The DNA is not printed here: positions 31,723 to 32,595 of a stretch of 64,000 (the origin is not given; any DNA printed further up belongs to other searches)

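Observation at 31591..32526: T9SS-exported protein built from three Spy/CpxP-like LTXXQ repeats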

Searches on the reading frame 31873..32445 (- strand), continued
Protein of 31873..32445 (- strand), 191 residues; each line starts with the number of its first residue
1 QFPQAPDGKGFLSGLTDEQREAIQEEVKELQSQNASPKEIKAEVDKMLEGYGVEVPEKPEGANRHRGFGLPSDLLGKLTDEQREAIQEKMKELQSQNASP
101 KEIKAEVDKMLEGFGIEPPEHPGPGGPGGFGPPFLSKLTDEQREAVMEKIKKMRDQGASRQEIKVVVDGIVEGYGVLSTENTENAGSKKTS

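Call 55: search_protein_families(library=ncbifam, proteins=[P0017, P0094, P0112, P0073], max_evalue=0.1)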
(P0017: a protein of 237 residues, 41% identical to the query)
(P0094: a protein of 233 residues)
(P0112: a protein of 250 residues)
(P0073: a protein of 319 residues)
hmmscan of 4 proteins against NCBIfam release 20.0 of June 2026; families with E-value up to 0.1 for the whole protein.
P0017 (237 aa): 10 families
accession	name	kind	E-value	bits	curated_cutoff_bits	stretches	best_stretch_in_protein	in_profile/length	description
NF002571.1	PRK02220.1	equivalog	8.4e-08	32.1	55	1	40-73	11-46/61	2-hydroxymuconate tautomerase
NF053562.1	Rkd3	equivalog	8.6e-07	28.9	90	0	52-84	24-54/56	arcadin-3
NF002622.0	PRK02289.1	equivalog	1.3e-06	28.5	103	0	40-76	11-49/60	4-oxalocrotonate tautomerase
NF002334.0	PRK01294.1-2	equivalog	0.00013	21.2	285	0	108-140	229-261/336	lipase secretion chaperone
NF033543.2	transpos_IS256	equivalog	0.002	17.2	150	0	98-141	47-90/338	IS256 family transposase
NF041260.1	actino_IHF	equivalog_domain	0.015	15.8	60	0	104-128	2-26/102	integration host factor, actinobacterial type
NF009918.0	PRK13378.1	equivalog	0.038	14.2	161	0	38-61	53-77/118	protocatechuate 4,5-dioxygenase subunit alpha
NF010657.0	PRK14056.1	equivalog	0.04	12.9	346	1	105-190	483-566/580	aromatic amino acid hydroxylase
TIGR03931.1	T7SS_Rv3446c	hypoth_equivalog_domain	0.057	13.7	47.6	0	110-196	34-119/194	type VII secretion-associated protein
TIGR00762.1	DegV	domain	0.092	11.9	99.7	0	117-143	126-152/276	DegV family EDD domain-containing protein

P0094 (233 aa): 18 families
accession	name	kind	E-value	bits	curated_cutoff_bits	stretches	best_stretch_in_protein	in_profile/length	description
NF002622.0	PRK02289.1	equivalog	8.8e-07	29.1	103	0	45-80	12-49/60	4-oxalocrotonate tautomerase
NF053562.1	Rkd3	equivalog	0.00015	21.7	90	0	55-83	23-49/56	arcadin-3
NF045758.2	YlxM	equivalog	0.00016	21.7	80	0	42-59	14-31/72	YlxM family DNA-binding protein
NF002334.0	PRK01294.1-2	equivalog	0.00016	20.9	285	0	104-135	229-260/336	lipase secretion chaperone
NF002571.1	PRK02220.1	equivalog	0.00055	19.8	55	0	46-77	13-46/61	2-hydroxymuconate tautomerase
TIGR02278.1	PaaN-DH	equivalog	0.0013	17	562.8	0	39-66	329-356/664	phenylacetic acid degradation bifunctional protein PaaZ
NF002315.0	PRK01237.1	equivalog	0.0026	17.1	280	0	34-84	42-92/291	triphosphoribosyl-dephospho-CoA synthase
NF007769.1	PRK10455.1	equivalog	0.0033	17.7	174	0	103-123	59-79/160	ATP-independent periplasmic protein-refolding chaperone Spy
NF007156.0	PRK09591.1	equivalog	0.011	15.9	144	0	120-138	16-34/105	PTS cellobiose transporter subunit IIA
TIGR00467.1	lysS_arch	equivalog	0.013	14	147.55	0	41-85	431-475/515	lysine--tRNA ligase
NF006915.0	PRK09406.1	equivalog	0.019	13.9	730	0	36-68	299-331/457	NADP-dependent succinic semialdehyde dehydrogenase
NF001074.0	PRK00118.2-4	equivalog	0.039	14.3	186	0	45-63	42-60/110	putative DNA-binding protein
NF002007.0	PRK00808.1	equivalog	0.044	13.9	109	0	166-199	80-113/156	bacteriohemerythrin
NF033542.1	transpos_IS110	equivalog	0.044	12.9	140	0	51-140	121-215/343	IS110 family RNA-guided transposase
NF041290.1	StbA_2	equivalog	0.065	13.9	100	0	171-193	15-37/123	plasmid stabilization protein StbA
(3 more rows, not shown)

P0112 (250 aa): 6 families
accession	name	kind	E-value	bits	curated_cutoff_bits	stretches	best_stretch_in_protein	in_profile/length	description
NF008401.0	PRK11200.1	equivalog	0.002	18.2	84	0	39-79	16-55/87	GrxA family glutaredoxin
NF002571.1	PRK02220.1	equivalog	0.0033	17.3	55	0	48-79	13-46/61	2-hydroxymuconate tautomerase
NF007769.1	PRK10455.1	equivalog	0.0048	17.2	174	0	153-185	47-77/160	ATP-independent periplasmic protein-refolding chaperone Spy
NF002334.0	PRK01294.1-2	equivalog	0.034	13.2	285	0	49-75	230-256/336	lipase secretion chaperone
NF009391.0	PRK12750.1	equivalog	0.048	13.6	148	1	6-61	6-67/170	CpxP family protein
NF040862.1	pufB_517_ASD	equivalog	0.072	13.1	61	0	104-119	4-19/42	light-harvesting antenna LH1, beta subunit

P0073 (319 aa): 27 families (the best 25 are shown)
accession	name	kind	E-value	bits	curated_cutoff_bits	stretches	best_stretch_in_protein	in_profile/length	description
NF002571.1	PRK02220.1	equivalog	6.5e-10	38.8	55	2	212-245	13-48/61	2-hydroxymuconate tautomerase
NF002334.0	PRK01294.1-2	equivalog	1.1e-08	34.6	285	0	103-134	230-261/336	lipase secretion chaperone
NF053562.1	Rkd3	equivalog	3.2e-07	30.3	90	0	102-145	15-55/56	arcadin-3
NF002151.0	PRK00982.1-5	equivalog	4.3e-06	26.8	92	0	166-205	22-61/78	acyl carrier protein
NF047541.1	telomere_Tpg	equivalog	6.1e-06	26.3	90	0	24-78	101-156/183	telomere-protecting terminal protein Tpg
TIGR00115.1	tig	equivalog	0.00024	20.1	180.2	1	160-239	253-333/410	trigger factor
TIGR00193.1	urease_gam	equivalog_domain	0.00027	21.1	82.3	0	96-140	38-83/102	urease subunit gamma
NF041047.1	GSU3128_fam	equivalog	0.00029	20.9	110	0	108-131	38-61/84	GSU3128 family (seleno)protein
TIGR00122.1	birA_repr_reg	equivalog_domain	0.00047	20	70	0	47-62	26-41/69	biotin operon repressor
NF040881.1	PTS_reg_TmaR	equivalog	0.00051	20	170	0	163-227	41-102/103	PTS system regulator TmaR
TIGR04381.1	HTH_TypR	domain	0.00074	19.5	30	0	70-82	36-48/49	TyrR/PhhR family helix-turn-helix DNA-binding protein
NF003844.0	PRK05423.1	equivalog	0.0009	19.1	122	0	163-229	41-104/110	DUF496 family protein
NF041290.1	StbA_2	equivalog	0.0012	19.4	100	0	170-197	16-40/123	plasmid stabilization protein StbA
NF033900.0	T4SS_IcmE_DotG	equivalog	0.0022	16.1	750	1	57-243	585-764/1008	type IVB secretion system protein DotG/IcmE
NF002149.0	PRK00982.1-3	equivalog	0.0035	17.3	106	0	217-255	21-59/78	acyl carrier protein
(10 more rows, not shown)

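Call 69: search_protein_families(library=pfam, alignment_id=A1, max_evalue=0.01)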
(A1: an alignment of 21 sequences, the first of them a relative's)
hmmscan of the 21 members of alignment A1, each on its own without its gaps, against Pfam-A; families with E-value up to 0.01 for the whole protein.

A. member 1, P0001 (311 aa): 13 families
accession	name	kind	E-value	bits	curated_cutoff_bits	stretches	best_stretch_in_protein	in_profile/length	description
PF13860.13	FlgD_ig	-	1e-09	38.6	27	1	236-298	12-75/79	FlgD Ig-like domain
PF18962.6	Por_Secre_tail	-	8.9e-07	29.6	27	1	228-307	2-73/75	Secretion system C-terminal sorting domain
PF13801.11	Metal_resist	-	5.4e-05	23.8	29.2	0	145-182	20-59/125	Heavy-metal resistance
PF13585.12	CHU_C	-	5.4e-05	23.7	27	1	245-298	26-72/86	CHU_C Type IX secretion signal domain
PF02672.20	CP12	-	0.00053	21.1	22.7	0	41-87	20-65/70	CP12 domain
PF19986.4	DUF6422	-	0.00085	19.9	25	0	114-150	9-45/94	Family of unknown function (DUF6422)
PF06207.16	DUF1002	-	0.0012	19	26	0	104-136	187-219/220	Protein of unknown function (DUF1002)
PF23134.2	TRIP4_3rd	-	0.0013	19.5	27.7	0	165-195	14-45/54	TRIP4, third domain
PF11304.13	DUF3106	-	0.0023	18.8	24.3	0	104-122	39-57/104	Protein of unknown function (DUF3106)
PF06005.17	ZapB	-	0.0024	18.8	31.5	0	110-180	20-65/71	Cell division protein ZapB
PF01468.23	GA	-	0.003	18.2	24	0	39-56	18-35/55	GA module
PF04614.17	Pex19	-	0.0032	17.7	22.2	0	107-140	200-233/249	Pex19 protein family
PF13166.12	AAA_13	-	0.0098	15.1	36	0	45-80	437-472/713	AAA domain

B. families by the number of members that match (of 21 scanned): 104 families (the first 25 are shown)
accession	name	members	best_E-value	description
PF13801.11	Metal_resist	21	5.7e-13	Heavy-metal resistance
PF16469.10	NPA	18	1.5e-07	Nematode polyprotein allergen ABA-1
PF11304.13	DUF3106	16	1.4e-07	Protein of unknown function (DUF3106)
PF13860.13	FlgD_ig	14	8.6e-15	FlgD Ig-like domain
PF18962.6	Por_Secre_tail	14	6e-08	Secretion system C-terminal sorting domain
PF06207.16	DUF1002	14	5.8e-07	Protein of unknown function (DUF1002)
PF05397.17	Med15_fungi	14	9.3e-07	Mediator complex subunit 15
PF13585.12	CHU_C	14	1.7e-05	CHU_C Type IX secretion signal domain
PF07813.17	LTXXQ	12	8.6e-07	LTXXQ motif family protein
PF10440.15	WIYLD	12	3e-05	Ubiquitin-binding WIYLD domain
PF00458.25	WHEP-TRS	11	3.3e-08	WHEP-TRS domain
PF10016.14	DUF2259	11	1.4e-06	Predicted secreted protein (DUF2259)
PF01468.23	GA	10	1.3e-05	GA module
PF19986.4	DUF6422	8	1.5e-06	Family of unknown function (DUF6422)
PF03480.18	DctP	7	0.00011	Bacterial extracellular solute-binding protein, family 7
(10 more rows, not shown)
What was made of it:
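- Closest known: Pfam DUF3106 proteins. Same: 16 of 21 family members hit PF11304 weakly (call 69).
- All 21 aligned members hit PF13801 at E<=0.01 (call 69). The same proteins also hit NPA, DUF3106, DUF1002, GA and WHEP (call 69).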

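Call 70: search_protein_families(library=pfam, proteins=[P0005, P0006, P0008, P0012, P0015, P0016, P0020, P0003], max_evalue=0.00001)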
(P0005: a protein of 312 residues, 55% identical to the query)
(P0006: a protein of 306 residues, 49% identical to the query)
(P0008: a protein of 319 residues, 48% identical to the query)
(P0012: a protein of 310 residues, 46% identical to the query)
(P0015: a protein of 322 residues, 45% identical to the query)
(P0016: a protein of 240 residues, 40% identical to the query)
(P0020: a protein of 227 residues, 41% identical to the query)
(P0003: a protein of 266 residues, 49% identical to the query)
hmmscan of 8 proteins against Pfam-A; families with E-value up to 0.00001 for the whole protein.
P0005 (312 aa): 4 families
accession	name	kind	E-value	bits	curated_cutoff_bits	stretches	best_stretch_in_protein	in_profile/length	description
PF13860.13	FlgD_ig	-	4.4e-10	39.8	27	1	243-299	18-75/79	FlgD Ig-like domain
PF13801.11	Metal_resist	-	2.9e-07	31.1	29.2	0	32-75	32-76/125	Heavy-metal resistance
PF18962.6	Por_Secre_tail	-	6.7e-06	26.7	27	0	229-307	2-72/75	Secretion system C-terminal sorting domain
PF10016.14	DUF2259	-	8.3e-06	26.3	25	0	52-87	39-71/189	Predicted secreted protein (DUF2259)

P0006 (306 aa): 3 families
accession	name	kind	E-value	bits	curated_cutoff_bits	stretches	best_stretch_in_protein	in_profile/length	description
PF13860.13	FlgD_ig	-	1.4e-10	41.4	27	1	232-293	13-75/79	FlgD Ig-like domain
PF18962.6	Por_Secre_tail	-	5.9e-07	30.1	27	1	223-303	2-74/75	Secretion system C-terminal sorting domain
PF13801.11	Metal_resist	-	2.1e-06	28.3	29.2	0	1-47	7-58/125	Heavy-metal resistance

P0008 (319 aa): 6 families
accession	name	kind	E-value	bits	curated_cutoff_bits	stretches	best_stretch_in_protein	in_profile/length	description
PF13860.13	FlgD_ig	-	2.6e-13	50.2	27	1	251-305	20-74/79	FlgD Ig-like domain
PF13801.11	Metal_resist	-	1.4e-09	38.6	29.2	0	153-207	22-77/125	Heavy-metal resistance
PF11304.13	DUF3106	-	1.4e-07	32.4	24.3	0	170-203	55-89/104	Protein of unknown function (DUF3106)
PF06207.16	DUF1002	-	5.8e-07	29.8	26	0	180-218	157-193/220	Protein of unknown function (DUF1002)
PF18962.6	Por_Secre_tail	-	2.1e-06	28.3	27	0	236-315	2-73/75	Secretion system C-terminal sorting domain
PF00458.25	WHEP-TRS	-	5.4e-06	26.8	32.5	0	183-206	10-33/53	WHEP-TRS domain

P0012 (310 aa): 5 families
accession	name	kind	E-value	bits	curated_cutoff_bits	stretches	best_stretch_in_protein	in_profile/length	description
PF13801.11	Metal_resist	-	1.9e-09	38.2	29.2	0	87-135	23-75/125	Heavy-metal resistance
PF13860.13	FlgD_ig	-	3e-09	37.2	27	1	236-297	13-75/79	FlgD Ig-like domain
PF11304.13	DUF3106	-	9.3e-07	29.7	24.3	0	100-131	55-87/104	Protein of unknown function (DUF3106)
PF16469.10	NPA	-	1.8e-06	29.1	27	0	42-76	15-45/123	Nematode polyprotein allergen ABA-1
PF18962.6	Por_Secre_tail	-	2e-06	28.5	27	1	227-307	2-74/75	Secretion system C-terminal sorting domain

P0015 (322 aa): 3 families
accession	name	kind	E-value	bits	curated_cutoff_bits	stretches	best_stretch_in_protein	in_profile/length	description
PF13860.13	FlgD_ig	-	1.1e-12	48.2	27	1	252-309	18-75/79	FlgD Ig-like domain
PF13801.11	Metal_resist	-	2.1e-08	34.8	29.2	0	11-80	5-79/125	Heavy-metal resistance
PF18962.6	Por_Secre_tail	-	3.9e-07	30.7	27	1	239-319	2-74/75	Secretion system C-terminal sorting domain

P0016 (240 aa): 3 families
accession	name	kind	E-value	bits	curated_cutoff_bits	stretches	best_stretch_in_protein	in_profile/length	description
PF13801.11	Metal_resist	-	4.2e-09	37.1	29.2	0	11-78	7-75/125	Heavy-metal resistance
PF00458.25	WHEP-TRS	-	3.3e-08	33.8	32.5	0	114-145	3-34/53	WHEP-TRS domain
PF06576.17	DUF1133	-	9.2e-06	25.6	23.1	0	173-204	56-87/176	Protein of unknown function (DUF1133)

P0020 (227 aa): 5 families
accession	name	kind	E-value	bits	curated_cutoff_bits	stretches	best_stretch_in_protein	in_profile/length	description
PF13801.11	Metal_resist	-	4.9e-12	46.5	29.2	0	8-73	5-76/125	Heavy-metal resistance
PF20184.3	DUF6547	-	5.5e-10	40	27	0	137-173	31-67/117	Family of unknown function (DUF6547)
PF16469.10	NPA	-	1.5e-07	32.5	27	0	145-188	6-45/123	Nematode polyprotein allergen ABA-1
PF19986.4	DUF6422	-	1.5e-06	28.8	25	0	151-202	4-48/94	Family of unknown function (DUF6422)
PF18844.6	baeRF_family2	-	4.3e-06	27.3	26.9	0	149-189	90-130/149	Bacterial archaeo-eukaryotic release factor family 2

P0003 (266 aa): 3 families
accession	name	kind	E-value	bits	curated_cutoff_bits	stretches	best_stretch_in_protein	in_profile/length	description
PF13801.11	Metal_resist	-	4.1e-12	46.8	29.2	0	11-76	4-75/125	Heavy-metal resistance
PF07813.17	LTXXQ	-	8.6e-07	30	24.3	0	175-210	14-49/100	LTXXQ motif family protein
PF08846.15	DUF1816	-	6.8e-06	26.5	27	0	231-253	38-60/65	Domain of unknown function (DUF1816)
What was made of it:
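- On LTXXQ / Spy-CpxP-CnrX (PF07813, PF13801): Some homologues pass PF13801 on whole-protein score (31-47 bits), but no single stretch is significant (call 70). Pfam matches cover only about the N-terminal half of the 125 profile positions (call 70).
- Closest known: Spy / CpxP / ZraP / CnrX family. Same: Several homologues reach the PF13801 whole-protein score (calls 69, 70).
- Their best stretches all map within roughly the first 80 of its 125 profile positions (call 70). PF13801 is hit by 21 of 21 members at E<=0.01, and some pass the whole-protein cutoff (calls 69, 70). Matches cover only about half of the PF13801 model, and no single stretch is significant (call 70).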

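Call 71: search_solved_structures(query=A4, max_evalue=10, show_alignments=0)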
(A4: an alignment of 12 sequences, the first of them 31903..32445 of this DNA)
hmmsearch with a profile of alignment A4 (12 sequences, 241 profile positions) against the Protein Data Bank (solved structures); distinct sequences matched with E-value up to 10: 68 (the best 60 are shown).
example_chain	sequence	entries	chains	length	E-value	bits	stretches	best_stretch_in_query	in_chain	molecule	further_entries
6o8w_m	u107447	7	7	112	0.0012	21.3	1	167-208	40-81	30S ribosomal protein S13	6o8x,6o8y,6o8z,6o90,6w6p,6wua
7nhk_n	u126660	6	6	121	0.0012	21.2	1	167-208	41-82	30S ribosomal protein S13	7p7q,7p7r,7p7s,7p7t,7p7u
7sq4_A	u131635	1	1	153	0.0047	19.3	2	42-68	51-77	Designed trefoil knot protein, variant 2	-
7sq3_A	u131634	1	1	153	0.0052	19.2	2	42-68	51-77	Designed trefoil knot protein, variant 1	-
4n8g_A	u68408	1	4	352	0.0055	19.1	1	40-127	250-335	TRAP dicarboxylate transporter, DctP subunit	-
6spc_m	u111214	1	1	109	0.01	18.2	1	31-78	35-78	30S ribosomal protein S13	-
7mwr_B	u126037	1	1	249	0.011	18.2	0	181-210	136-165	LHD101B4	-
6spe_m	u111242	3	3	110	0.011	18.1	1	41-78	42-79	30S ribosomal protein S13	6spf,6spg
7unr_m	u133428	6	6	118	0.013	17.9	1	41-78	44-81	30S ribosomal protein S13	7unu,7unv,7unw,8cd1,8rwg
4p4t_A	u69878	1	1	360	0.015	17.7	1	99-159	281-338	Interferon-induced GTP-binding protein Mx1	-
5cwb_A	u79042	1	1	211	0.027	16.8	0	180-209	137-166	Designed helical repeat protein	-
7sq5_A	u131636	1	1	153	0.037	16.4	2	41-71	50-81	Designed trefoil knot protein, variant 3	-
5myj_AM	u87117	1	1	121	0.058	15.7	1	167-208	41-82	30S ribosomal protein S13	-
2op8_A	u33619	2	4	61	0.059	15.7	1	43-79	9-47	Probable tautomerase ywhB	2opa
2xv9_A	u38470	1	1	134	0.069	15.5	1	158-208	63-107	ABA-1A1 REPEAT UNIT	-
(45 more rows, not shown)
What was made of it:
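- One unit aligns to Spy residues 7-52 at E 0.13 (call 71). Spy appears at E 0.13, aligned over a whole unit (call 71).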

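Call 83: find_encoding_contigs(protein=P0023, flank=7000, max_places=1)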
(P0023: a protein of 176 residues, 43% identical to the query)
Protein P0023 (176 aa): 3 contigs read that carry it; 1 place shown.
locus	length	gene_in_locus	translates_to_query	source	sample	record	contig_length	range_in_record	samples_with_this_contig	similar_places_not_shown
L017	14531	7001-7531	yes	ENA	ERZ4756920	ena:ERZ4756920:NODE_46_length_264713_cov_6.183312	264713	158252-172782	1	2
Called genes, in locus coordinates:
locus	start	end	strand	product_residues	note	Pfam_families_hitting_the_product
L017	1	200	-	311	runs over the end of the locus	PF02775:TPP_enzyme_C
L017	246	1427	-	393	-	PF01855:POR_N, PF02780:Transketolase_C (weak), PF17147:PFOR_II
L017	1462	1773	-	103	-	PF12797:Fer4_2 (faint), PF13237:Fer4_10 (faint), PF14697:Fer4_21, PF12838:Fer4_7 (weak), PF00037:Fer4 (weak)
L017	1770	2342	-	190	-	PF01558:POR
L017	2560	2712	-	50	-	-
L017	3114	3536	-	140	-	PF13551:HTH_29, PF13565:HTH_32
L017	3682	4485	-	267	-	PF01261:AP_endonuc_2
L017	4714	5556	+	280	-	PF01261:AP_endonuc_2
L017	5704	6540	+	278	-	-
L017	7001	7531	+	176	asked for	-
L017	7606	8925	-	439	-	PF04734:Ceramidase_alk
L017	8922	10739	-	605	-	PF13088:BNR_2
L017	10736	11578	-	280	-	PF09587:PGA_cap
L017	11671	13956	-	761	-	PF11369:DUF3160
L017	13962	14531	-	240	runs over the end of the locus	PF13517:FG-GAP_3 (faint), PF01839:FG-GAP (faint)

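Call 84: find_encoding_contigs(protein=P0025, flank=7000, max_places=1)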
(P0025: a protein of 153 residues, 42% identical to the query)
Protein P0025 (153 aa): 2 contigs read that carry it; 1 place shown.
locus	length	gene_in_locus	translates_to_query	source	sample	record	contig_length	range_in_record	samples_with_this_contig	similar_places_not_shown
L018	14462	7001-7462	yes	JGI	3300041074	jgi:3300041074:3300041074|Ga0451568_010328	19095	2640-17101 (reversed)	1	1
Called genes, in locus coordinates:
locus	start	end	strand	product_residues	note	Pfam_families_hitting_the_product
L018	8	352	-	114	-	PF06739:SBBP (faint)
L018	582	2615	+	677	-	PF01433:Peptidase_M1, PF13860:FlgD_ig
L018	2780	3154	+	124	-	PF09862:DUF2089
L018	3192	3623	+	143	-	PF22746:SHOCT-like_DUF2089-C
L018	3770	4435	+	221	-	PF07336:ABATE, PF11706:zf-CGNR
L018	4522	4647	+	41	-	-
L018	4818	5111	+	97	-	PF00578:AhpC-TSA (weak)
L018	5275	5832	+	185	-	PF07638:Sigma70_ECF (weak), PF04542:Sigma70_r2, PF08281:Sigma70_r4_2, PF04545:Sigma70_r4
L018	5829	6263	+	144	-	-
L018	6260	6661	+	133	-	-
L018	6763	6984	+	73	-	PF18903:DUF5659 (weak)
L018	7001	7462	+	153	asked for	-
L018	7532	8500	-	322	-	PF13406:SLT_2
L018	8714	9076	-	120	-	-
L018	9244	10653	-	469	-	PF06267:DUF1028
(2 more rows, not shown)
